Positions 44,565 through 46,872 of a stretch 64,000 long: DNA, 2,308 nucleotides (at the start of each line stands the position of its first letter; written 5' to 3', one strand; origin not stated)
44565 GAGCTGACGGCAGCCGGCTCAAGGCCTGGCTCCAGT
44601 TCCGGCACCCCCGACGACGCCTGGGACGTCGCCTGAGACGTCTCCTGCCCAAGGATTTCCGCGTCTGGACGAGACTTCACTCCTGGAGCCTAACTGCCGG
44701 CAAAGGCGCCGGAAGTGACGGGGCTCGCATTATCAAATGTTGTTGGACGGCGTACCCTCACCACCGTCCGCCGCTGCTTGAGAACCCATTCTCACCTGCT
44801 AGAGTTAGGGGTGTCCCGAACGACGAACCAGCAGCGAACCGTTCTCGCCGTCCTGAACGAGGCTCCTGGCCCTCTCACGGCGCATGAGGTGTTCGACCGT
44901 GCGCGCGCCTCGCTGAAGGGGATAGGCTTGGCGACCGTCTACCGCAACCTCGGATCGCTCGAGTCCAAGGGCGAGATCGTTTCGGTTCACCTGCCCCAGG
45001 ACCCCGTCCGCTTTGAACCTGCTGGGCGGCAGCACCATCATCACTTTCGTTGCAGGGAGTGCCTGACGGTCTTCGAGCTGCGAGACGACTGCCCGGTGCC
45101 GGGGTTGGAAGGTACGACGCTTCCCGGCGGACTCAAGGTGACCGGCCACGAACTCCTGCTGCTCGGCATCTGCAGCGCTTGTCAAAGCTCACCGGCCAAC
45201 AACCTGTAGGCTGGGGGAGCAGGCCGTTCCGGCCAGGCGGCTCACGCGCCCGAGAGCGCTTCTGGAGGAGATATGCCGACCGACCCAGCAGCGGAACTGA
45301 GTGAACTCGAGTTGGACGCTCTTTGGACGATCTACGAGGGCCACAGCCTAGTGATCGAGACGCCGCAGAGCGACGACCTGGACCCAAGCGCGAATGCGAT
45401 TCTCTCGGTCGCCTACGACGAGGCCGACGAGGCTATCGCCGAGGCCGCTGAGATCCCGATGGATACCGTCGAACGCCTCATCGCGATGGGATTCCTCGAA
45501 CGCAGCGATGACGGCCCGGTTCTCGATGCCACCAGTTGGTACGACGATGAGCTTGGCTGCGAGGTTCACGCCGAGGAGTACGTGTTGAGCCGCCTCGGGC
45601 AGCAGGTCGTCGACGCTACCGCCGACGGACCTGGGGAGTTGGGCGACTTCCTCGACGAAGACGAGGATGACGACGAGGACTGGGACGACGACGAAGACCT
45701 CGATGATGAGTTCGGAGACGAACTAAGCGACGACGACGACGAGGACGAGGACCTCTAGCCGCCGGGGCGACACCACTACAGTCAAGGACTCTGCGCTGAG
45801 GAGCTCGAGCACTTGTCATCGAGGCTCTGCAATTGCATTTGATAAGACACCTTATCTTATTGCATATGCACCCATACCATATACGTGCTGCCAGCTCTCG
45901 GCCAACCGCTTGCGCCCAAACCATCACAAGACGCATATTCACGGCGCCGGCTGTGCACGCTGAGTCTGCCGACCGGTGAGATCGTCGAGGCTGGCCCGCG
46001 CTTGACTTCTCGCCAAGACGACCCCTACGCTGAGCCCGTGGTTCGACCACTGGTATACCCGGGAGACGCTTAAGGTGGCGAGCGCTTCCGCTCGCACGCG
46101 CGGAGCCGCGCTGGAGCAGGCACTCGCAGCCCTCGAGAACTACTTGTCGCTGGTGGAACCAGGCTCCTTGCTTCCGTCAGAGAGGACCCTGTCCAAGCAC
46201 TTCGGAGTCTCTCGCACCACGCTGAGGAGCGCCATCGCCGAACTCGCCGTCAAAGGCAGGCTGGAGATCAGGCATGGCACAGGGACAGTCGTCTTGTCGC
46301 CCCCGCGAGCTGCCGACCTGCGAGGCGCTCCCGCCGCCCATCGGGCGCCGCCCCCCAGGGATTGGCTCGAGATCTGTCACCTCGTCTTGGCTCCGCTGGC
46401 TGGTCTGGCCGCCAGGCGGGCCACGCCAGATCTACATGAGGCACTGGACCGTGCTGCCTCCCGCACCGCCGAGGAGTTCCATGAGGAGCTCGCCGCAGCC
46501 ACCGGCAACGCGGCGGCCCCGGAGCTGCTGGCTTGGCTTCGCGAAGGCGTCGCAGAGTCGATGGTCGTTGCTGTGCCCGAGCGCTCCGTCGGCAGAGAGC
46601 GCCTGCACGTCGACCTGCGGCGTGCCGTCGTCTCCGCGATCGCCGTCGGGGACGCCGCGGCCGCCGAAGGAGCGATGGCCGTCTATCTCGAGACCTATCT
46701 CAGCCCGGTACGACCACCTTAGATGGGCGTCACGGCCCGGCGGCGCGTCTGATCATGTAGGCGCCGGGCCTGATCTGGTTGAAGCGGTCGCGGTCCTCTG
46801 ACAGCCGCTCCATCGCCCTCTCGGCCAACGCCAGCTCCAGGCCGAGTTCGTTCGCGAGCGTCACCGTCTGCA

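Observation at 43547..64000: Normally essential replication/repair genes sit inside a plasmid-like module (recombinase, Rep, iterons, ParAB): chromid, secondary replicon or integrated plasmid?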

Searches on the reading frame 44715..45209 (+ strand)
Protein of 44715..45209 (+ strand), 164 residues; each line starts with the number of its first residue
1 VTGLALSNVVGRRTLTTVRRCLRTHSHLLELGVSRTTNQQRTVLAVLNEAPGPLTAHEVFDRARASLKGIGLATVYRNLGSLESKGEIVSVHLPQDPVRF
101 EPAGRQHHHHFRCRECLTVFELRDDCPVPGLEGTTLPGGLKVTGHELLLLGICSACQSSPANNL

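Call 5: search_protein_families(library=pfam, proteins=[window:44715-45209:+])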
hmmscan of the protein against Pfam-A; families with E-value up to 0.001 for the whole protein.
window:44715-45209:+ (164 aa): 1 family
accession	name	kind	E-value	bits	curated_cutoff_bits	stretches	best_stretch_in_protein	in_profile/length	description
PF01475.25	FUR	-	2.3e-19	70.1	23.1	1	35-125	5-96/121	Ferric uptake regulator family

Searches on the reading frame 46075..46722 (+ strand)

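Call 4: search_protein_families(library=pfam, proteins=[window:46075-46722:+])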
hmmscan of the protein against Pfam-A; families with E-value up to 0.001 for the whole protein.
window:46075-46722:+ (215 aa): 3 families
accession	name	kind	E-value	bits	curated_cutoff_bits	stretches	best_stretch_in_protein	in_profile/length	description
PF00392.27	GntR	-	4.8e-14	52.2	27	1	27-73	18-64/64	Bacterial regulatory proteins, gntR family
PF07729.17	FCD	-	4.4e-06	27.6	24.3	1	103-206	8-124/125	FCD domain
PF13730.12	HTH_36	-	0.00027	21.1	25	1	30-61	22-53/55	Helix-turn-helix domain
